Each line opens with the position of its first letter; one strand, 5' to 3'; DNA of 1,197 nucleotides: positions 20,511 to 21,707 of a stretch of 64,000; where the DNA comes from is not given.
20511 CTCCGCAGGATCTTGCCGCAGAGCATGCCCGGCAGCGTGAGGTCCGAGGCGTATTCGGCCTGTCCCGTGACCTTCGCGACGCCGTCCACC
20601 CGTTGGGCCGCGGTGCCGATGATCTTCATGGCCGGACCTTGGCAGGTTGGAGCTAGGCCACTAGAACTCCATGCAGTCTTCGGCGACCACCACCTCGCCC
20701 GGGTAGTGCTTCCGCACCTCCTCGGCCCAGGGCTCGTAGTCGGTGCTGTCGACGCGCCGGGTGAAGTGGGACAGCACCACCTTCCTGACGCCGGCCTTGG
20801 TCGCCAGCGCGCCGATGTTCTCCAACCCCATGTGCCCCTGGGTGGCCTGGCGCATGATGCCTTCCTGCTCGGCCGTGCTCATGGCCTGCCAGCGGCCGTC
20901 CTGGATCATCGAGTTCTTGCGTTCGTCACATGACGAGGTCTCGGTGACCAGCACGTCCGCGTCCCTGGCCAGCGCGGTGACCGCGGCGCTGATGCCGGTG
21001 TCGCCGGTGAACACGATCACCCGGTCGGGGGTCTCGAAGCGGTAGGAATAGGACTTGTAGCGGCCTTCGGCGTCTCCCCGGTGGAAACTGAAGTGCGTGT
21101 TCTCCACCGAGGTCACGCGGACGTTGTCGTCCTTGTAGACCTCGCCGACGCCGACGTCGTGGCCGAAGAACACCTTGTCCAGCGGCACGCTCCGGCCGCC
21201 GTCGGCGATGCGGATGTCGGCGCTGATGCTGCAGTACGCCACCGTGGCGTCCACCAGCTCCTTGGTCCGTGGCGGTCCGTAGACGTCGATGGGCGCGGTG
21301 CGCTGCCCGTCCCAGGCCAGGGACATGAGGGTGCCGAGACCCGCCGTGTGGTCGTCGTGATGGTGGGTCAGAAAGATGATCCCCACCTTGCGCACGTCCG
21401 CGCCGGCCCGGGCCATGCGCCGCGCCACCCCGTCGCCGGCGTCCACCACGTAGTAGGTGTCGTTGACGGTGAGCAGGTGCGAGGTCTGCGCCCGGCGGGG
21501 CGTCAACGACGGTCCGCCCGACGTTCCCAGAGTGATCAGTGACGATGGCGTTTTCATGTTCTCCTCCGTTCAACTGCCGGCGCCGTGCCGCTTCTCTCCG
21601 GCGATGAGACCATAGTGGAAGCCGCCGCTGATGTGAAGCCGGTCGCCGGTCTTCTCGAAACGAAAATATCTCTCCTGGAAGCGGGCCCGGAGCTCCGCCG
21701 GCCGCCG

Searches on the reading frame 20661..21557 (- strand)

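Call 89: search_protein_families(library=pfam, proteins=[window:20661-21557:-], max_evalue=0.001)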
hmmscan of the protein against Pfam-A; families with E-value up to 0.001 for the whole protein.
window:20661-21557:- (298 aa): 2 families
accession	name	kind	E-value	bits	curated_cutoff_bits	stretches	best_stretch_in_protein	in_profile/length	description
PF12706.13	Lactamase_B_2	-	3.6e-22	79.4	27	1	36-265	3-200/200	Beta-lactamase superfamily domain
PF00753.33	Lactamase_B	-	5.4e-12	46.5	22.7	1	22-97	4-83/196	Metallo-beta-lactamase superfamily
